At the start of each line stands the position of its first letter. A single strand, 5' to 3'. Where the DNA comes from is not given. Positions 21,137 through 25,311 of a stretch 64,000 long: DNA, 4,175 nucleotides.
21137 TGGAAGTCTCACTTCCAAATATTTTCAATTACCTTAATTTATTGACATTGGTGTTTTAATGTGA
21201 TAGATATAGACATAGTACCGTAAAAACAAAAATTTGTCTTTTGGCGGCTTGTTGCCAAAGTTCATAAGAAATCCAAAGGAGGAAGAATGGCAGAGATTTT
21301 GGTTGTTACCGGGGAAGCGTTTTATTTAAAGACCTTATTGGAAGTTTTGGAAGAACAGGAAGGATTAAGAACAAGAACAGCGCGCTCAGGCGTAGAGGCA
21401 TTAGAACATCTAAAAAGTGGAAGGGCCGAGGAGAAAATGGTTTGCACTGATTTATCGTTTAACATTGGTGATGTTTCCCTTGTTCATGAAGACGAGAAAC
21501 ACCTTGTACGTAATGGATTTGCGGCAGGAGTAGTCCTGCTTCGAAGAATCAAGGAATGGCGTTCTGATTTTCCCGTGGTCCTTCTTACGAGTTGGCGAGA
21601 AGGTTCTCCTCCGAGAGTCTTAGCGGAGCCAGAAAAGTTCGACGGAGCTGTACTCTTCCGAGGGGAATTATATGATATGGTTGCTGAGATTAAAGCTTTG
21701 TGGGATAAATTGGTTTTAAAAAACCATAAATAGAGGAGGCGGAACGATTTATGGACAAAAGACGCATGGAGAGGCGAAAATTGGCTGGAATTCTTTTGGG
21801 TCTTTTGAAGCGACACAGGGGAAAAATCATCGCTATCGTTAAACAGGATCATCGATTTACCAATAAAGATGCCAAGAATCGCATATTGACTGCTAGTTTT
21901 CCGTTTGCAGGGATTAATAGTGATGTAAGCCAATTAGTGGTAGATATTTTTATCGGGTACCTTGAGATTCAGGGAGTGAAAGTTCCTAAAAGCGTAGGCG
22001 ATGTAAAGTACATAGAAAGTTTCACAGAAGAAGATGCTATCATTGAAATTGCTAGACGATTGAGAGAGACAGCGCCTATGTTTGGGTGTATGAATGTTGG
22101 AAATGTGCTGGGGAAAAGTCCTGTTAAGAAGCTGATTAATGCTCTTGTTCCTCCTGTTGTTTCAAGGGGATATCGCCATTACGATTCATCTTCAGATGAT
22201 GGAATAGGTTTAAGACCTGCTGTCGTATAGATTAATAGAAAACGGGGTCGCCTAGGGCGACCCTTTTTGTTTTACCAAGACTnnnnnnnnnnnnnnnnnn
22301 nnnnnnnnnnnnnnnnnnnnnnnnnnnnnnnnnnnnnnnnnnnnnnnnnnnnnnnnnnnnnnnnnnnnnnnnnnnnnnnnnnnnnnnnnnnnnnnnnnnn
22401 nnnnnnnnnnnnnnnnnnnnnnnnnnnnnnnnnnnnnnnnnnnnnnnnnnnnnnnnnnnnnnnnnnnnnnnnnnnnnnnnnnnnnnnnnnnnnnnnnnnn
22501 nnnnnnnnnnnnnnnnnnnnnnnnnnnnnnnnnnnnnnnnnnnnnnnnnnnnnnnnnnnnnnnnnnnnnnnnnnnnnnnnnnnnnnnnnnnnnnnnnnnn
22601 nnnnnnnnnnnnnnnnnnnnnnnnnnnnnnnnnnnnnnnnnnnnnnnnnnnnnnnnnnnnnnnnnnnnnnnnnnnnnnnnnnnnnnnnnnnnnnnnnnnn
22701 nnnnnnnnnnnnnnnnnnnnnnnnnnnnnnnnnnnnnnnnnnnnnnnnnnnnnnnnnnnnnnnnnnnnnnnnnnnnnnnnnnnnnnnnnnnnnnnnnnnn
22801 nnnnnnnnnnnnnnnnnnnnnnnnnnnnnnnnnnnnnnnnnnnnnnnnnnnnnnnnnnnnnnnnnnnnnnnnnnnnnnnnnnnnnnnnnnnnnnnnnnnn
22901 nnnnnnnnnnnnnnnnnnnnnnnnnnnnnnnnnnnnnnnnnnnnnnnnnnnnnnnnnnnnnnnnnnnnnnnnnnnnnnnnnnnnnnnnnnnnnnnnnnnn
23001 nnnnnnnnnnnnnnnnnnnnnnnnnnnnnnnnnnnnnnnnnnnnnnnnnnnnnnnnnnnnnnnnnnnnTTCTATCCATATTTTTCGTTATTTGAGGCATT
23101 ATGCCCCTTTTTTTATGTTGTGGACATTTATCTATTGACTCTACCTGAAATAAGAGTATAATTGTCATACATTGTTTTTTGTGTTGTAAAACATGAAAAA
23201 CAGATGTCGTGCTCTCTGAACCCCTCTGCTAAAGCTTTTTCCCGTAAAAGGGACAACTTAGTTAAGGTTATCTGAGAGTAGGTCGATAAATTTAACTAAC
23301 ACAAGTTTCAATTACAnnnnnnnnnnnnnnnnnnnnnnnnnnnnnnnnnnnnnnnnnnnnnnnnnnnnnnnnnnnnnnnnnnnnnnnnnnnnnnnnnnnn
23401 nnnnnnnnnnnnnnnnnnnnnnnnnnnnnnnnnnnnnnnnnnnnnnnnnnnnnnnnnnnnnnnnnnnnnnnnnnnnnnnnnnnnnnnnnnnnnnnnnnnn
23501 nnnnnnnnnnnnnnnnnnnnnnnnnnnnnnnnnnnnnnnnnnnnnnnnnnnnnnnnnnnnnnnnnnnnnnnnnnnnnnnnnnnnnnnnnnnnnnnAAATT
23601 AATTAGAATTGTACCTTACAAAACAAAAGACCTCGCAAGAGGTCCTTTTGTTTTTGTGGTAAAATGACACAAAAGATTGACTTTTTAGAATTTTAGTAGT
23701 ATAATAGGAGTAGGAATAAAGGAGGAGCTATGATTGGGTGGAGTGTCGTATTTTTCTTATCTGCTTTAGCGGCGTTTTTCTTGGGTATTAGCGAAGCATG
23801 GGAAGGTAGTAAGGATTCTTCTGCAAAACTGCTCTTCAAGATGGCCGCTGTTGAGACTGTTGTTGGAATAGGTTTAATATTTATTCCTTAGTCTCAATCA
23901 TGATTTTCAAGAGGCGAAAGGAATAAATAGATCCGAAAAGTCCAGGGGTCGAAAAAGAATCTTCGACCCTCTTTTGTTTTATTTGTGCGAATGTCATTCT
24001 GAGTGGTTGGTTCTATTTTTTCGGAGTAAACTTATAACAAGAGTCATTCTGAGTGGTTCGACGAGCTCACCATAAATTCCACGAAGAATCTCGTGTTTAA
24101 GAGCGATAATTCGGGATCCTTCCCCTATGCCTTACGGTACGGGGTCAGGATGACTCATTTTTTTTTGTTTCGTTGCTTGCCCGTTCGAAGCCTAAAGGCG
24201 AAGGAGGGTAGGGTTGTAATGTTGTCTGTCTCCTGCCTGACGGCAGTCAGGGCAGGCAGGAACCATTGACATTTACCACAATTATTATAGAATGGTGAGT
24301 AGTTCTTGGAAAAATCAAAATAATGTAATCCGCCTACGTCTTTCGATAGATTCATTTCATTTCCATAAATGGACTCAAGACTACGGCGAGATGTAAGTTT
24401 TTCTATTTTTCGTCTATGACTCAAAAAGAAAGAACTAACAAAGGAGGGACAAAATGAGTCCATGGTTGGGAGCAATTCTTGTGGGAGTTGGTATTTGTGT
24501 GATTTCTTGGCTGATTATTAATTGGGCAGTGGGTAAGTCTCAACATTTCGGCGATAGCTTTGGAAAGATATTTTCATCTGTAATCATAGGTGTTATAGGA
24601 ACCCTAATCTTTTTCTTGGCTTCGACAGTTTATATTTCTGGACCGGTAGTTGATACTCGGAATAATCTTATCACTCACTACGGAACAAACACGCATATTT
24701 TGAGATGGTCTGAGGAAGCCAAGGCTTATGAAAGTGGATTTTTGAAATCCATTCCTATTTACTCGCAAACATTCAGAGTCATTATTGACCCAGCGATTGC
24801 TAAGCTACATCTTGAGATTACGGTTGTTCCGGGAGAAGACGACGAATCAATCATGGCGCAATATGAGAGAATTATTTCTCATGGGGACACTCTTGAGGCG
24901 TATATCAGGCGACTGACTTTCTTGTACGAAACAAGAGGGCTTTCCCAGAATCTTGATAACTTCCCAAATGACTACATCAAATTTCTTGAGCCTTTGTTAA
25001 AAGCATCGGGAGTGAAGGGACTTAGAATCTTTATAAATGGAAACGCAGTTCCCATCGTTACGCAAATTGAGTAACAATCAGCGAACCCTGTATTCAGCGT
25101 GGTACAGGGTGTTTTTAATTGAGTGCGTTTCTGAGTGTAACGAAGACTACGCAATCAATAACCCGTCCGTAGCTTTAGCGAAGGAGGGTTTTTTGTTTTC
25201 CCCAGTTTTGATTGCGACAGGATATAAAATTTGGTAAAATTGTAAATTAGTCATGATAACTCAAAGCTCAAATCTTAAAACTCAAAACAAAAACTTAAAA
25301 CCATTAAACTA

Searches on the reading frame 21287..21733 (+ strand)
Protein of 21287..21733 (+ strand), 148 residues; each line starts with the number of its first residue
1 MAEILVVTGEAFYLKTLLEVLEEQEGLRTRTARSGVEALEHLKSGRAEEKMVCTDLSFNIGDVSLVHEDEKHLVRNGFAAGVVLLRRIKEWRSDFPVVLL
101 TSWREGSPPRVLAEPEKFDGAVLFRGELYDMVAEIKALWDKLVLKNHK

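Call 28: search_protein_families(library=pfam, proteins=[window:21287-21733:+])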
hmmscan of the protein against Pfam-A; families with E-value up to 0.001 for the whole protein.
window:21287-21733:+ (148 aa): 1 family
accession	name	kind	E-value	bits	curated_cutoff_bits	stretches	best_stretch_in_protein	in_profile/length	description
PF00072.30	Response_reg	-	0.00016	22.2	30.2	0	4-56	1-50/111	Response regulator receiver domain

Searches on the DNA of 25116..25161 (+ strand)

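Call 43: build_rna_model(alignment_id=A2, structure=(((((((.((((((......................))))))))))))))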
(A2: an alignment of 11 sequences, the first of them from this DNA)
Model R1 built from alignment A2 (11 sequences, 49 columns); structure: as given.
model positions 46; base pairs 13; branch points 0; effective number of sequences 11; information 1.119 bits per position. Calibrated on 0.2 Mb of random sequence (short: E-values are rough).
structure used (alignment columns):
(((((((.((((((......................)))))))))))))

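Call 44: search_with_rna_model(model_id=R1, sources=[window, L004, L010, L003], max_evalue=1)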
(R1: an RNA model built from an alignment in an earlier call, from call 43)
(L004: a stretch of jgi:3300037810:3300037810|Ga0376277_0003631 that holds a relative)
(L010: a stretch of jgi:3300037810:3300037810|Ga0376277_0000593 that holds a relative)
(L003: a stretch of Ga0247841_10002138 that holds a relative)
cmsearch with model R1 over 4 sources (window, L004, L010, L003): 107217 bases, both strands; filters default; matches with E-value up to 1: 31.
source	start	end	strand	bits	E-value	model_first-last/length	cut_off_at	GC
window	35046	35091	+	66.9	4.1e-14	1-46/46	no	0.33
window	25116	25161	+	62.3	6.5e-13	1-46/46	no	0.37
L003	550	594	+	61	1.4e-12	1-46/46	no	0.33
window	34791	34836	+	58.3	7.1e-12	1-46/46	no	0.24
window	31339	31383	-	58.1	8e-12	1-46/46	no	0.36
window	34484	34529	+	58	8.5e-12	1-46/46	no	0.35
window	48156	48201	-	57.4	1.3e-11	1-46/46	no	0.37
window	47963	48010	-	54.5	7.1e-11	1-46/46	no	0.29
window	50870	50915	-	47.8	4.1e-09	1-46/46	no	0.3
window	57437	57482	+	45.4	1.7e-08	1-46/46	no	0.3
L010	15060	15105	-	45.4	1.7e-08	1-46/46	no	0.3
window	53466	53510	-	43.2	6.5e-08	1-46/46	no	0.18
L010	19032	19076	+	43.2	6.5e-08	1-46/46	no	0.18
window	50794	50841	-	37.3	2.2e-06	1-46/46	no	0.33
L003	550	594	-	31.7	6.4e-05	1-46/46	no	0.33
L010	17711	17746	-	22.7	0.015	6-41/46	no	0.28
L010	17659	17684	-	20.1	0.068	1-46/46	no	0.31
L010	19032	19076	-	16.7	0.54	1-46/46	no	0.18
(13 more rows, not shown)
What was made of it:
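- They are strictly co-oriented with transcription (call 44).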

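Call 56: search_with_rna_model(model_id=R1, sources=[L013, L014], max_evalue=0.1)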
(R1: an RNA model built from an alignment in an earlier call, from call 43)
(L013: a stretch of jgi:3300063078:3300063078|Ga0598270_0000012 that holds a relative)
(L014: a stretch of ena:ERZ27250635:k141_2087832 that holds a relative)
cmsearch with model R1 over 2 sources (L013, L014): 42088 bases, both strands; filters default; matches with E-value up to 0.1: 7.
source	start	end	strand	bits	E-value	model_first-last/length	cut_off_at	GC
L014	18738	18782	+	56.3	9.6e-12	1-46/46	no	0.38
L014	16387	16433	-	45.8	5.1e-09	1-46/46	no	0.23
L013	17527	17572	+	42.7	3.3e-08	1-46/46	no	0.43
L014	18738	18782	-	32.3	1.8e-05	1-46/46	no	0.38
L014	16161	16206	+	26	0.0008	1-46/46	no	0.37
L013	17527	17572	-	19.7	0.035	1-46/46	no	0.43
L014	17288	17323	-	19.3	0.043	6-41/46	no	0.31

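Call 63: search_with_rna_model(model_id=R1, sources=[L017, L018, L019, L020, L013, L014], max_evalue=0.1)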
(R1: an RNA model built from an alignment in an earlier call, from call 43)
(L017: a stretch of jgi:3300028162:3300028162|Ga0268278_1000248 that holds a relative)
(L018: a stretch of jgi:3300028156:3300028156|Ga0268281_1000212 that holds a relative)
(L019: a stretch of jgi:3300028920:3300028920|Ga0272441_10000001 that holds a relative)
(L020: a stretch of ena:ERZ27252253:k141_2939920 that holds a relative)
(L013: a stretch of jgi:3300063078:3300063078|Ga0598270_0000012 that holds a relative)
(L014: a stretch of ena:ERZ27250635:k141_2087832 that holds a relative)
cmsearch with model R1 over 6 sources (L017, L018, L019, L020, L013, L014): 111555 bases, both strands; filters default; matches with E-value up to 0.1: 6.
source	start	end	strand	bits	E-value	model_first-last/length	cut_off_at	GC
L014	18738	18782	+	56.3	2.5e-11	1-46/46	no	0.38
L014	16387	16433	-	45.8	1.4e-08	1-46/46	no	0.23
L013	17527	17572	+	42.7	8.7e-08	1-46/46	no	0.43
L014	18738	18782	-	32.3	4.8e-05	1-46/46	no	0.38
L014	16161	16206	+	26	0.0021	1-46/46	no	0.37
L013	17527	17572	-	19.7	0.094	1-46/46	no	0.43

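Call 70: search_with_rna_model(model_id=R1, sources=[L021], max_evalue=0.1)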
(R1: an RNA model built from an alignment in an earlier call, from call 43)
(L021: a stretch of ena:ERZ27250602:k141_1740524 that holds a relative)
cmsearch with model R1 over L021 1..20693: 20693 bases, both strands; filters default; matches with E-value up to 0.1: 2.
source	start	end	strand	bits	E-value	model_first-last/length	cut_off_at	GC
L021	11814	11858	-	57.2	2.8e-12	1-46/46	no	0.38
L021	11814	11858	+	27.5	0.00015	1-46/46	no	0.38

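Call 87: search_with_rna_model(model_id=R1, sources=[window, L003, L013, L014, L021], max_evalue=0.00001, make_alignment=true)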
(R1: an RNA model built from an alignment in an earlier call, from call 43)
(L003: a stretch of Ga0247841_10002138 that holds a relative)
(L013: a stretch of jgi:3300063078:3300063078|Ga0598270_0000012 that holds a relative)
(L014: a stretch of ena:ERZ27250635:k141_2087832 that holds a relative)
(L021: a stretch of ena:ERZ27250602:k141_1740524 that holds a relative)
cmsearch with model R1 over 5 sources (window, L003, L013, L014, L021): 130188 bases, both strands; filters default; matches with E-value up to 0.00001: 16.
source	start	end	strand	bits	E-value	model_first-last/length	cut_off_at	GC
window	35046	35091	+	66.9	4.9e-14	1-46/46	no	0.33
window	25116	25161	+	62.3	7.9e-13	1-46/46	no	0.37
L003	550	594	+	61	1.7e-12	1-46/46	no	0.33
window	34791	34836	+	58.3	8.7e-12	1-46/46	no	0.24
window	31339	31383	-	58.1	9.7e-12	1-46/46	no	0.36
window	34484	34529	+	58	1e-11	1-46/46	no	0.35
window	48156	48201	-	57.4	1.5e-11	1-46/46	no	0.37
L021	11814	11858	-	57.2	1.7e-11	1-46/46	no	0.38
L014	18738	18782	+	56.3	3e-11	1-46/46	no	0.38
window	47963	48010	-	54.5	8.6e-11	1-46/46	no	0.29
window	50870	50915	-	47.8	5e-09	1-46/46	no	0.3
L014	16387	16433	-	45.8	1.6e-08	1-46/46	no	0.23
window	57437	57482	+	45.4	2e-08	1-46/46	no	0.3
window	53466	53510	-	43.2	7.9e-08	1-46/46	no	0.18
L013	17527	17572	+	42.7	1e-07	1-46/46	no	0.43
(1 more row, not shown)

Alignment A7: 16 matches aligned to the model, 49 columns, each read 5' to 3' on its own strand. Consensus structure (alignment columns), stored with it:
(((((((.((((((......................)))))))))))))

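Call 93: search_with_rna_model(model_id=R1, sources=[L025], max_evalue=0.1)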
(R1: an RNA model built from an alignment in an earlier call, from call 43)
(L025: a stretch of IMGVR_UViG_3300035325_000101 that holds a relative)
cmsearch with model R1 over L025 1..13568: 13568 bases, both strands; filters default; matches with E-value up to 0.1: 0.
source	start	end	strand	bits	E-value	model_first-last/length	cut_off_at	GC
